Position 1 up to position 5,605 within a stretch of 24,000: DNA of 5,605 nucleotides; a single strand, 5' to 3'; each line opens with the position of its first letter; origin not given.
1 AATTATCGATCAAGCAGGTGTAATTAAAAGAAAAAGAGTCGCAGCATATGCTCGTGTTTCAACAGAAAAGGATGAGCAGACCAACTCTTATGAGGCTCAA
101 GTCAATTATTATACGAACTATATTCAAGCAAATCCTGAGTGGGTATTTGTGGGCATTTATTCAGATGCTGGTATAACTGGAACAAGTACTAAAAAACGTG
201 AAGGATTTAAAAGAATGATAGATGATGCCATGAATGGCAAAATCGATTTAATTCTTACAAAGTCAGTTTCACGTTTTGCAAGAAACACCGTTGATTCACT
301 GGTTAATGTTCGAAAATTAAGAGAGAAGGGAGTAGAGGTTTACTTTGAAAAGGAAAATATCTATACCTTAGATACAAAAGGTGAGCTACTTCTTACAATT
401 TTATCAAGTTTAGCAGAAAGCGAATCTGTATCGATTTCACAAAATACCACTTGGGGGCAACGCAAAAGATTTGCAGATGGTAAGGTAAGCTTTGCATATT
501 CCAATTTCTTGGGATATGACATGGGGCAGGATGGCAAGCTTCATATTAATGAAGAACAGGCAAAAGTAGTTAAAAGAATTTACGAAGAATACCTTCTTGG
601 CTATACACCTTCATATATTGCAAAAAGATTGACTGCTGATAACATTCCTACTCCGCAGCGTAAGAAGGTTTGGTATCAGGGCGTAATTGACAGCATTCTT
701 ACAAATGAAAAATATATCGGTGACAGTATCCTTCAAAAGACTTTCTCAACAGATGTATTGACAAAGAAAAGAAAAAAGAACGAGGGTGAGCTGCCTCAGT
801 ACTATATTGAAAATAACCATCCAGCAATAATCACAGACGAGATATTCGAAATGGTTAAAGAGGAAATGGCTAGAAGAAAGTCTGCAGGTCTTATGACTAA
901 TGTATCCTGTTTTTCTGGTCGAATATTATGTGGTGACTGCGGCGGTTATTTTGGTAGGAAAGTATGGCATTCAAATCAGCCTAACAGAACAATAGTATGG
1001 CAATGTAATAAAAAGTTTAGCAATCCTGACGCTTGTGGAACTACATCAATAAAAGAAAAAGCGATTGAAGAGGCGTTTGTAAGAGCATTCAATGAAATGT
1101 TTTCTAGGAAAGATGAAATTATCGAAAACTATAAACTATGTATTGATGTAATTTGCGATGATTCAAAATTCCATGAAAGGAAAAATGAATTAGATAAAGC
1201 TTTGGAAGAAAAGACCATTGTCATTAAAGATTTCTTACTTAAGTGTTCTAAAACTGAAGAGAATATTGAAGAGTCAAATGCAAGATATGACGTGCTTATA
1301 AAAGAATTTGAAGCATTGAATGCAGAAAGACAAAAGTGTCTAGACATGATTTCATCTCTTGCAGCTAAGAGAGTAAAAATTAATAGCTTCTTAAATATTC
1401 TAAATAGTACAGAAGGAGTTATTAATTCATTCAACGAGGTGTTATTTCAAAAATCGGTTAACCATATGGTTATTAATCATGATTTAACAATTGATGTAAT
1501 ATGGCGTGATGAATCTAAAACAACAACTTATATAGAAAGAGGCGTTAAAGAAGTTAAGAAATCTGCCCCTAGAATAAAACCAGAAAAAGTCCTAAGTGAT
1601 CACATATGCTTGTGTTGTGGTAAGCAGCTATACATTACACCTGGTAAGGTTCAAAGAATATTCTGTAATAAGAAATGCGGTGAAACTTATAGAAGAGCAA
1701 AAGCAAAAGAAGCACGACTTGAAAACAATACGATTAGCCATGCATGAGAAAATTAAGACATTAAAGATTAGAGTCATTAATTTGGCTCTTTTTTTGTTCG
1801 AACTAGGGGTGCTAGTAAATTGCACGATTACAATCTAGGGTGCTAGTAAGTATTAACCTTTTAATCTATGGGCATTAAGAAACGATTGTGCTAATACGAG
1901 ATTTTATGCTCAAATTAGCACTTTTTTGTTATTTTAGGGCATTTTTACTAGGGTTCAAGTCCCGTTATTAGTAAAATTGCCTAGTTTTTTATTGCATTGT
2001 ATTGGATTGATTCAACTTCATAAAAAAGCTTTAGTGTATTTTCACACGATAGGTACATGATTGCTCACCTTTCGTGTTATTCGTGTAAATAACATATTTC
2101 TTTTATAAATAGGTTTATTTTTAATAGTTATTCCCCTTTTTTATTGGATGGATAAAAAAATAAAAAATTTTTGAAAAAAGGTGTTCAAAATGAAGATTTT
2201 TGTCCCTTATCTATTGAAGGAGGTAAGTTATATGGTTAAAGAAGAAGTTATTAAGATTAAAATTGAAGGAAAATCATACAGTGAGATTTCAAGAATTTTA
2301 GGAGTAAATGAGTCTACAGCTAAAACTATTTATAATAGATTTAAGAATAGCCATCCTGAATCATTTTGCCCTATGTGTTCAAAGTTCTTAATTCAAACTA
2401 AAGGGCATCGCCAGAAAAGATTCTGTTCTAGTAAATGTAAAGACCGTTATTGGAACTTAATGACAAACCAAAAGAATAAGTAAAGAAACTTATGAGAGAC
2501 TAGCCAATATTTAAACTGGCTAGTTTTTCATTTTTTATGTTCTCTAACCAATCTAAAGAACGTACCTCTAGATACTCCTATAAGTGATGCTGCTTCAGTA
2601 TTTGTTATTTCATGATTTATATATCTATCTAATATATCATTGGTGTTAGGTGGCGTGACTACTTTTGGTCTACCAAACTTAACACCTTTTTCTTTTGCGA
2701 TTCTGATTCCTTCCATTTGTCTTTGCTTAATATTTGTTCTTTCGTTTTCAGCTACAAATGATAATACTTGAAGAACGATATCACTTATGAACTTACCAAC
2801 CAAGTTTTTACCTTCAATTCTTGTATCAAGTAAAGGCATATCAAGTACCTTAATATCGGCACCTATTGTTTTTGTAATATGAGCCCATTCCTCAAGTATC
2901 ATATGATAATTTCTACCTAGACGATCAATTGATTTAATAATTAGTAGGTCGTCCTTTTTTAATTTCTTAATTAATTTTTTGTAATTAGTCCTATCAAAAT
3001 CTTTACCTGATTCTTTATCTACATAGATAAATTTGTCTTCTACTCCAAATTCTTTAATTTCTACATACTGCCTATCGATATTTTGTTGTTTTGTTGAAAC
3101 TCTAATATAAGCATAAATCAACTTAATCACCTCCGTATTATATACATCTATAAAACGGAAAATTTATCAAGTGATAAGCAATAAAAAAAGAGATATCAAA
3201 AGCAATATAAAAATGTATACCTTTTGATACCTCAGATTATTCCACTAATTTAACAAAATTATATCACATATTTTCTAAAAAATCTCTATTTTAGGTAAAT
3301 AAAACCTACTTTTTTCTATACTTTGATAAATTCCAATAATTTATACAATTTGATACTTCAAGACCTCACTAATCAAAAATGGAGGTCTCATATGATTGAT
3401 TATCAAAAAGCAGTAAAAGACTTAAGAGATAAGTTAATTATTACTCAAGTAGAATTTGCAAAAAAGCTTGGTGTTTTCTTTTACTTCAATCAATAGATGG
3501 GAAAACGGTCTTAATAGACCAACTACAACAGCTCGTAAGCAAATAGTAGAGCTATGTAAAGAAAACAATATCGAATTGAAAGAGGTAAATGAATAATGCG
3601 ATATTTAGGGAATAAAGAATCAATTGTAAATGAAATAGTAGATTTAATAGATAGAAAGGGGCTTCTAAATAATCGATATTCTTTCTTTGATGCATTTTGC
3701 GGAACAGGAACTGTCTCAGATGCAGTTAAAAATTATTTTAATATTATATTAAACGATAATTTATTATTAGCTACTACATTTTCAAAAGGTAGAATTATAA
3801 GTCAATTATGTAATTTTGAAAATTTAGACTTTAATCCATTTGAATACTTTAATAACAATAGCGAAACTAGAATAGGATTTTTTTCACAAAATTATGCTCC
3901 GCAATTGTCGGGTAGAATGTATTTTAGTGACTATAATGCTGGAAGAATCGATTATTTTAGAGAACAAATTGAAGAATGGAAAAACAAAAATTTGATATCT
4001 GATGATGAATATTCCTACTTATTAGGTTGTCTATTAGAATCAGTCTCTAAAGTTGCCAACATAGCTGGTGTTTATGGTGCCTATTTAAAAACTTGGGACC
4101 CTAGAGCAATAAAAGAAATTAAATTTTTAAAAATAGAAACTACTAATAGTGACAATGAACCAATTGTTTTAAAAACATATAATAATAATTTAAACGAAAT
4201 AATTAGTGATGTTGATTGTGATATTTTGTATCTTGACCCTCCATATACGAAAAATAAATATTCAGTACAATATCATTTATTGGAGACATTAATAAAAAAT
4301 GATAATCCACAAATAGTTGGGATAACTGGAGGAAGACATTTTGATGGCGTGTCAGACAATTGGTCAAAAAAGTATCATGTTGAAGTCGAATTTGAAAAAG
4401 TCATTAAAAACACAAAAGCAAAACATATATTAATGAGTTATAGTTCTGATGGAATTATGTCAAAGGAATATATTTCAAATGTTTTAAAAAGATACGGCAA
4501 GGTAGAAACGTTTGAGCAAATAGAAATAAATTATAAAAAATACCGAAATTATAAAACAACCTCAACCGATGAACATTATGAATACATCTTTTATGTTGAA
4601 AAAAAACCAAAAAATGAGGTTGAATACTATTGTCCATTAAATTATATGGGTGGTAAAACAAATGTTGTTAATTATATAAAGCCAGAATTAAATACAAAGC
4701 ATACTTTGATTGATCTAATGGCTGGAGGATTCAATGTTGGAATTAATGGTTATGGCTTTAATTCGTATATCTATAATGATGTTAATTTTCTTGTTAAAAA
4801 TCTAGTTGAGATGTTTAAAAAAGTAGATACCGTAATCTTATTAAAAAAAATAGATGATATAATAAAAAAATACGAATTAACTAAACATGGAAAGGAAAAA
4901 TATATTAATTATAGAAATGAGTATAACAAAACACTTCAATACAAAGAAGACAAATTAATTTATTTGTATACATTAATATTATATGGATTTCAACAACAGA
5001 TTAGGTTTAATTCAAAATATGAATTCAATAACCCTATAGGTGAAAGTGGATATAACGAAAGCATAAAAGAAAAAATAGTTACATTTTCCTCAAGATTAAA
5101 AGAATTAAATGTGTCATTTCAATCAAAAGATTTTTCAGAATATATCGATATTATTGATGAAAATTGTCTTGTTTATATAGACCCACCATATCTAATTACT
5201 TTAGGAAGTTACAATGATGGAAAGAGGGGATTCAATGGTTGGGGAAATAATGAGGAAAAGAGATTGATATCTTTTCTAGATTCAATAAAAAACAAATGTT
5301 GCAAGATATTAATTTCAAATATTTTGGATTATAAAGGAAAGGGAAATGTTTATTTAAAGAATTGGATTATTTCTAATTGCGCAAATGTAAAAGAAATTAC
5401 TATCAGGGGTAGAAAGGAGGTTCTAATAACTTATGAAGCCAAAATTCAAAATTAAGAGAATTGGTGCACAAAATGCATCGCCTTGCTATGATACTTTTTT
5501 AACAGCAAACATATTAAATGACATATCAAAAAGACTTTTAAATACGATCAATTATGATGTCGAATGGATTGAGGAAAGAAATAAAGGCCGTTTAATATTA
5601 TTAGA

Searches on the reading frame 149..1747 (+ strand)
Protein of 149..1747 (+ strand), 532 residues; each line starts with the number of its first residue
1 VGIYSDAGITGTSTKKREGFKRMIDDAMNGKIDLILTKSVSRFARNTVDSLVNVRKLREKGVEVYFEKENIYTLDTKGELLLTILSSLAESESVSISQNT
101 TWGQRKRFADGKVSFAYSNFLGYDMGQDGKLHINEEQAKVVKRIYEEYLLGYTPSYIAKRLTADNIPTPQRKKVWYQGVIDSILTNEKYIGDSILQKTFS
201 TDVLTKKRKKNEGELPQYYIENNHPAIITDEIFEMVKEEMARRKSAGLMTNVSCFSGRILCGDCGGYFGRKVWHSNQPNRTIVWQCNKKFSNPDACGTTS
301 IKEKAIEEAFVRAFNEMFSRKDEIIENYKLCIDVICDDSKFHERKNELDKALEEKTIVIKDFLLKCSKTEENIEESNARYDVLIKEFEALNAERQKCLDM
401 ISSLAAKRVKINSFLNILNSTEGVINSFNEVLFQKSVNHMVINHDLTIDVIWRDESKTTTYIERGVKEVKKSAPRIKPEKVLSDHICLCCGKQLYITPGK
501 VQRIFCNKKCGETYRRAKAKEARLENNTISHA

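Call 9: search_protein_families(library=pfam, proteins=[window:149-1747:+], max_evalue=0.01)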
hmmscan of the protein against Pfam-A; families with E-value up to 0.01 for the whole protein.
window:149-1747:+ (532 aa): 3 families
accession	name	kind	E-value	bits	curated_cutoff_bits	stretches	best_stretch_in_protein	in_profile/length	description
PF07508.19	Recombinase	-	2e-24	86.2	21.1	1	135-243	1-102/102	Recombinase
PF00239.26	Resolvase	-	1.3e-23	84.1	23.3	1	3-112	34-144/145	Resolvase, N terminal domain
PF13408.12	Zn_ribbon_recom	-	4.5e-12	46.6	25.3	1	255-314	2-57/58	Recombinase zinc beta ribbon domain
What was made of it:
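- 1..1874 (+): Right end of module 1, a predicted prophage. It holds the C-terminal 532 aa of the second of two adjacent large serine recombinases (stop at 1747), a tandem 31-nt motif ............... (1807-1868), and the terminal ............. Pfam Resolvase+Recombinase+Zn_ribbon_recom (call 9).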

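Call 29: find_related_loci(query=window:149-1747:+, collection=viral_contigs, flank=6000)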
Query window:149-1747:+ (532 aa) in viral_contigs; peptide patterns used: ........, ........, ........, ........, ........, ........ (x = any residue, [..] = any of these).
14 stretches matched a pattern; 7 encode a relative of the query (tblastn E <= 1e-3); 7 distinct loci.
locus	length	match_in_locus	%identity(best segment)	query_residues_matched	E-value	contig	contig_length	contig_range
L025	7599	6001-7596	99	1-532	0e+0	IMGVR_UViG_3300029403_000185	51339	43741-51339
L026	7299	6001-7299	100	1-433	0e+0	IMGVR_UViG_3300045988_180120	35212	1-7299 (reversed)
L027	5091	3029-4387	47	1-451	6e-129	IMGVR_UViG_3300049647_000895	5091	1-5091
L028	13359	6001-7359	40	1-448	2e-97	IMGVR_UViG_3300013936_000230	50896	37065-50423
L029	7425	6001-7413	34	1-462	1e-73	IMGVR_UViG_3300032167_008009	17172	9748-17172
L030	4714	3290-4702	34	1-462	1e-73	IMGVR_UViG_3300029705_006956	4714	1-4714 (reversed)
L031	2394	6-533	31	271-445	1e-23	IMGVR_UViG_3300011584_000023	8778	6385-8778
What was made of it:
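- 1..1874 (+): 99-100% identical in IMG/VR contigs of 51 and 35 kb (call 29).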

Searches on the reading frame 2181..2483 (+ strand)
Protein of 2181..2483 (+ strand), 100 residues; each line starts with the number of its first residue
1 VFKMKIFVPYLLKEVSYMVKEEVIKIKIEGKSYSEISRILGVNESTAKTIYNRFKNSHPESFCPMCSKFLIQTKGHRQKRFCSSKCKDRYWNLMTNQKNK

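Call 12: search_protein_families(library=ncbifam, proteins=[window:2181-2483:+], max_evalue=0.01)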
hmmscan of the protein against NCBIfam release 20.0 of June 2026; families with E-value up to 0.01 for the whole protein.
window:2181-2483:+ (100 aa): 3 families
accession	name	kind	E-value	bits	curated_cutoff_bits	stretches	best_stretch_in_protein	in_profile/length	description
NF040595.1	HTH_Cbp1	equivalog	0.0057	16.6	140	1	15-54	47-86/135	CRISPR DNA repeat-binding protein Cbp1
TIGR02937.1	sigma70-ECF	superfamily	0.0058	16.3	42.9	1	21-54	123-157/165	sigma-70 family RNA polymerase sigma factor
NF033545.0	transpos_IS630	equivalog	0.0068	15.9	100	1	23-58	5-40/299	IS630 family transposase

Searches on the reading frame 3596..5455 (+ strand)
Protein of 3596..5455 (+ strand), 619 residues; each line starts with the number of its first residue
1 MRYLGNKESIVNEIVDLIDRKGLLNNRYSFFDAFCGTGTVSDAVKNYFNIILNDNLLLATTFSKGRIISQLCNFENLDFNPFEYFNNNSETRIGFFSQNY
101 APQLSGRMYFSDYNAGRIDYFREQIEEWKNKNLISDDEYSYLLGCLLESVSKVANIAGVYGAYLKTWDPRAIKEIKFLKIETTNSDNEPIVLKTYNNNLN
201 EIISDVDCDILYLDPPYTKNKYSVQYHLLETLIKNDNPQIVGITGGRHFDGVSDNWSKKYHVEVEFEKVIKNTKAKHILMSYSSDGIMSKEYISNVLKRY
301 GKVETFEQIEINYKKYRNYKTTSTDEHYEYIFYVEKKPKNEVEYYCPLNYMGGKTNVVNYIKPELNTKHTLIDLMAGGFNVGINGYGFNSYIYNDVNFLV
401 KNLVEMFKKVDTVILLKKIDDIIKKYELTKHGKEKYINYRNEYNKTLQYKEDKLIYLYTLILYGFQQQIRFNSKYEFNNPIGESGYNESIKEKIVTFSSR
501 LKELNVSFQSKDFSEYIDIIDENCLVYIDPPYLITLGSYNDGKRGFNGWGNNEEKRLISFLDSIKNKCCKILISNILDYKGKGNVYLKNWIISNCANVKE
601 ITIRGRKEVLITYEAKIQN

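Call 9: search_protein_families(library=pfam, proteins=[window:3596-5455:+], max_evalue=0.01)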
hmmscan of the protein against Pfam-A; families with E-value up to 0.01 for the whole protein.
window:3596-5455:+ (619 aa): 2 families
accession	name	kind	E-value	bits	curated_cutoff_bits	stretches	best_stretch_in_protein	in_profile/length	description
PF02086.21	MethyltransfD12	-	2.8e-53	181.7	22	2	3-293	1-250/253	D12 class N6 adenine-specific DNA methyltransferase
PF03602.21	Cons_hypoth95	-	0.00083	19.5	24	0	194-231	100-138/182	Conserved hypothetical protein 95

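Call 12: search_protein_families(library=ncbifam, proteins=[window:3596-5455:+], max_evalue=0.01)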
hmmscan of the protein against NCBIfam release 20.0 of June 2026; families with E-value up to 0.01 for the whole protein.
window:3596-5455:+ (619 aa): 3 families
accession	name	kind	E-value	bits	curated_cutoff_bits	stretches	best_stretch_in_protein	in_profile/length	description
TIGR00571.1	dam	subfamily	3.5e-35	122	114.85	1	347-591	4-240/267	Dam family site-specific DNA-(adenine-N6)-methyltransferase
NF008152.0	PRK10904.1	equivalog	1.1e-16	61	441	1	348-576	8-228/271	adenine-specific DNA-methyltransferase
TIGR00095.1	TIGR00095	equivalog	0.0078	15.9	117.5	0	204-232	121-149/194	16S rRNA (guanine(966)-N(2))-methyltransferase RsmD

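Call 54: search_protein_families(library=padloc, proteins=[window:3596-5455:+], max_evalue=0.001)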
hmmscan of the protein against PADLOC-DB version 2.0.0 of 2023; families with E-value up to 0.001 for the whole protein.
window:3596-5455:+ (619 aa): 19 families
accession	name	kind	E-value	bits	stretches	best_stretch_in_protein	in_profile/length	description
PDLC03287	MTase_II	-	3.3e-153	509.9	1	1-612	1-639/646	Type II methyltransferase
PDLC03292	MTase_II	-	4.9e-75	251.2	1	2-595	82-683/722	Type II methyltransferase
PDLC03257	MTase_II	-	3.9e-64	215.1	1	1-337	13-342/343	Type II methyltransferase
PDLC03383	MTase_II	-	2.9e-48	162.9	1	345-601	19-286/318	Type II methyltransferase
PDLC03298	MTase_II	-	1.1e-37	128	1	2-316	3-305/362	Type II methyltransferase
PDLC03720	oMTase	-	7.7e-35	119.1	1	30-334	32-322/326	orphan methyltransferase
PDLC03373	MTase_II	-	1.2e-34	118.3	1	2-337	10-338/339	Type II methyltransferase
PDLC03722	oMTase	-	1.6e-31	108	1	348-616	5-247/259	orphan methyltransferase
PDLC03294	MTase_II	-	4.4e-26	90.1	1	348-603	8-255/272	Type II methyltransferase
PDLC03729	oMTase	-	1.7e-25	88.1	1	347-576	7-228/275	orphan methyltransferase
PDLC03345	MTase_II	-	2e-24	83.8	1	102-334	141-393/581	Type II methyltransferase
PDLC03342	MTase_II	-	2.8e-20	70.8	1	2-318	26-355/383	Type II methyltransferase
PDLC03372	MTase_II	-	6.4e-15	53.7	1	82-338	14-259/259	Type II methyltransferase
PDLC03735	oMTase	-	1.8e-12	45.3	1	377-576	44-241/284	orphan methyltransferase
PDLC03264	MTase_II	-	5.8e-11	40.2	1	345-593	12-253/306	Type II methyltransferase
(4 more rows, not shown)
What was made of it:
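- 1875..6814 (+): Module 2. It begins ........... plus its own hairpin terminator (1888-1921). It carries an HTH protein (2181-2483), a small serine recombinase (2528-3130, minus strand), a fused double Dam-like methyltransferase (3596-5455) and an HNH endonuclease (5433-6629). It ends ............. Pfam, NCBIfam and PADLOC hits (calls 9, 12, 54).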
